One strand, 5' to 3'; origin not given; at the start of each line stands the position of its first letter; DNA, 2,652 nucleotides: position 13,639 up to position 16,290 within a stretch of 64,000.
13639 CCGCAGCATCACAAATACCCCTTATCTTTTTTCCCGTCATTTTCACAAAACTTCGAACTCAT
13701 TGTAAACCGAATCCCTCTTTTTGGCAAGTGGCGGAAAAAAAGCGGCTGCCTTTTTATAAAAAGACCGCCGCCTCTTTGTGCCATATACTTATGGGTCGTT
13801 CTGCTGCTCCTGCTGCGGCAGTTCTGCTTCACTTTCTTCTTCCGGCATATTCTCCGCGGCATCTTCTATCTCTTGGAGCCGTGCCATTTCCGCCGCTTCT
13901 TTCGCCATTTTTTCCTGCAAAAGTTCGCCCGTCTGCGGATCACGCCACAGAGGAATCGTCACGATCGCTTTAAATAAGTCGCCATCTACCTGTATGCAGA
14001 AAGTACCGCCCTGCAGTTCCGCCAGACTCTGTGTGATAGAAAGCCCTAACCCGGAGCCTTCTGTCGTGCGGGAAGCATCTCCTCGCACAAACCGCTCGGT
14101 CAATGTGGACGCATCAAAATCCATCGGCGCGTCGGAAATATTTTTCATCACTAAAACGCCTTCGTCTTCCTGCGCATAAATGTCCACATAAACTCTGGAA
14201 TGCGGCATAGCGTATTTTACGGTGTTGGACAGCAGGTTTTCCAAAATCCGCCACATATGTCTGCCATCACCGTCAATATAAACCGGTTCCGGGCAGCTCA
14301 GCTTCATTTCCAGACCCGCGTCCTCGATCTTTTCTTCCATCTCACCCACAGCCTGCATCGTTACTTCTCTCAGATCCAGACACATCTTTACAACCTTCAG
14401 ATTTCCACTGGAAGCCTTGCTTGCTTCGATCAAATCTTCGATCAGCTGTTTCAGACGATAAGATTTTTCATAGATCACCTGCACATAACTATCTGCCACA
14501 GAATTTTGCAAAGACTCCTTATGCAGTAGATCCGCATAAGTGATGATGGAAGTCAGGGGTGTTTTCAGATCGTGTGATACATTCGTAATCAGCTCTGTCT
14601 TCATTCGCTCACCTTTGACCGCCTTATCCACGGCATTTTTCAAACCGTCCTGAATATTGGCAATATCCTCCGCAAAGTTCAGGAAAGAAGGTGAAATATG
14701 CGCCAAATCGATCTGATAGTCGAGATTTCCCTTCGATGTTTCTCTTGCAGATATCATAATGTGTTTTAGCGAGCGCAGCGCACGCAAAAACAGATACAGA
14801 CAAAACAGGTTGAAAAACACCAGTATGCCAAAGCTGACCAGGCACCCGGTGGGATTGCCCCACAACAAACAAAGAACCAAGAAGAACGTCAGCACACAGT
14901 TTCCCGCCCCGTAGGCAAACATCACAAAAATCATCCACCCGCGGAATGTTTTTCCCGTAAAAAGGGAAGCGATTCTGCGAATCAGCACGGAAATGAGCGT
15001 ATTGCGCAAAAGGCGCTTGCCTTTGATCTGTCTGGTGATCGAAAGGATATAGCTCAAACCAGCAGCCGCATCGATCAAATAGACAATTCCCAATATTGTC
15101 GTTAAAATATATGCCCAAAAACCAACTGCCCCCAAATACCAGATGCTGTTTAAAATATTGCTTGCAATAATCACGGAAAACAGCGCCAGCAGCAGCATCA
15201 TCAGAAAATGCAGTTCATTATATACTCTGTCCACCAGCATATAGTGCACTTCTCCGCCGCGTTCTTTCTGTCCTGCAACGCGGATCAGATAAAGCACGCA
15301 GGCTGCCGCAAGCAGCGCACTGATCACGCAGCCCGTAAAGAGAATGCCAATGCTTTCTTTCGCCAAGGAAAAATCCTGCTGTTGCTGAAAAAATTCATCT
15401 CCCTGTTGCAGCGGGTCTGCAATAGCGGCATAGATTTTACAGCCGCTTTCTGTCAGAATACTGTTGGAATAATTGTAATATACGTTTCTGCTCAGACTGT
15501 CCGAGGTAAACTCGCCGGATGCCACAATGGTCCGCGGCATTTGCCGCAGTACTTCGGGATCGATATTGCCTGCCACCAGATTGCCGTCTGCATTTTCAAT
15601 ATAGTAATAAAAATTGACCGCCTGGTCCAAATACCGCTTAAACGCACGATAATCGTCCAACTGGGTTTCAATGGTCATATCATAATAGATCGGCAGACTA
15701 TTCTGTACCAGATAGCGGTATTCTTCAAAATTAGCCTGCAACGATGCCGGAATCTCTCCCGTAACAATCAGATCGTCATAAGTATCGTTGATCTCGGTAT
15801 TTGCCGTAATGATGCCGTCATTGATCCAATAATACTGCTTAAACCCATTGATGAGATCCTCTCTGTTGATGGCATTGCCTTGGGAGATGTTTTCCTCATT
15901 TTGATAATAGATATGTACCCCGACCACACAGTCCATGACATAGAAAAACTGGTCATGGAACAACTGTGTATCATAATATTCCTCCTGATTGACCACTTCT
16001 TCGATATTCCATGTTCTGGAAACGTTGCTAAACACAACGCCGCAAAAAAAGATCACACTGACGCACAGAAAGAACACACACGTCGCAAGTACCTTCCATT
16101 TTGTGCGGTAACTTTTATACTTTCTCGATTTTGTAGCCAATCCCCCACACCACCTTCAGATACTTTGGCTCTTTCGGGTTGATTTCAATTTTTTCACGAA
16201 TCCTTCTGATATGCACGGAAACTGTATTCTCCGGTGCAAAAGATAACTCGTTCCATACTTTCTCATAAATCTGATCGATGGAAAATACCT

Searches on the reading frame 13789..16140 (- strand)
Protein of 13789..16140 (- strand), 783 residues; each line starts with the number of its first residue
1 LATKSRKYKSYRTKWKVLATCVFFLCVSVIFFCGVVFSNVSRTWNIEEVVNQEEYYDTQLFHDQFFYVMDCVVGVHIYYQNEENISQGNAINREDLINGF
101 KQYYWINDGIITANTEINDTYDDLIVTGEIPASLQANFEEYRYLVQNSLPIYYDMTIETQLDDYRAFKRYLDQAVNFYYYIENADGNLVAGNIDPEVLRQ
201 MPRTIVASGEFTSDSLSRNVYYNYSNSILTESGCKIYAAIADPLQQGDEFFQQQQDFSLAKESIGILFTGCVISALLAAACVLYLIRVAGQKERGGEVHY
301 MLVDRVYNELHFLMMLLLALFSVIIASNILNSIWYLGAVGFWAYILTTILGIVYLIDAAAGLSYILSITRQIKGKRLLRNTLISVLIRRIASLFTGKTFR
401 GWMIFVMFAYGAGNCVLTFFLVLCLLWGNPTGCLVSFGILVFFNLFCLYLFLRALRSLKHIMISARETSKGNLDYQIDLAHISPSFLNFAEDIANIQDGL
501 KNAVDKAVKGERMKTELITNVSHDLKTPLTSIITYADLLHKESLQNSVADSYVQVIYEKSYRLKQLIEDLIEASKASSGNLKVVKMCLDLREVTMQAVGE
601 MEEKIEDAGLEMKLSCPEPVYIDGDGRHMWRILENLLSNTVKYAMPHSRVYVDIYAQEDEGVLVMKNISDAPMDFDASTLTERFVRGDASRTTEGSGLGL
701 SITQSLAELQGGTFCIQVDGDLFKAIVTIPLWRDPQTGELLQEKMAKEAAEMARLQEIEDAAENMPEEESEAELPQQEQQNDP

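Call 48: search_protein_families(library=pfam, proteins=[window:13789-16140:-], max_evalue=1e-8)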
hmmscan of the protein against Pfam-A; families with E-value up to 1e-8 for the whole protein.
window:13789-16140:- (783 aa): 2 families
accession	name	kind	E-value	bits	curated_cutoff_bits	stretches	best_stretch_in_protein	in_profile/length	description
PF00512.31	HisKA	-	4.5e-16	59.1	26.9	1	513-579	1-66/66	His Kinase A (phospho-acceptor) domain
PF02518.31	HATPase_c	-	1.6e-11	45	26.4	1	624-716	1-93/111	Histidine kinase-, DNA gyrase B-, and HSP90-like ATPase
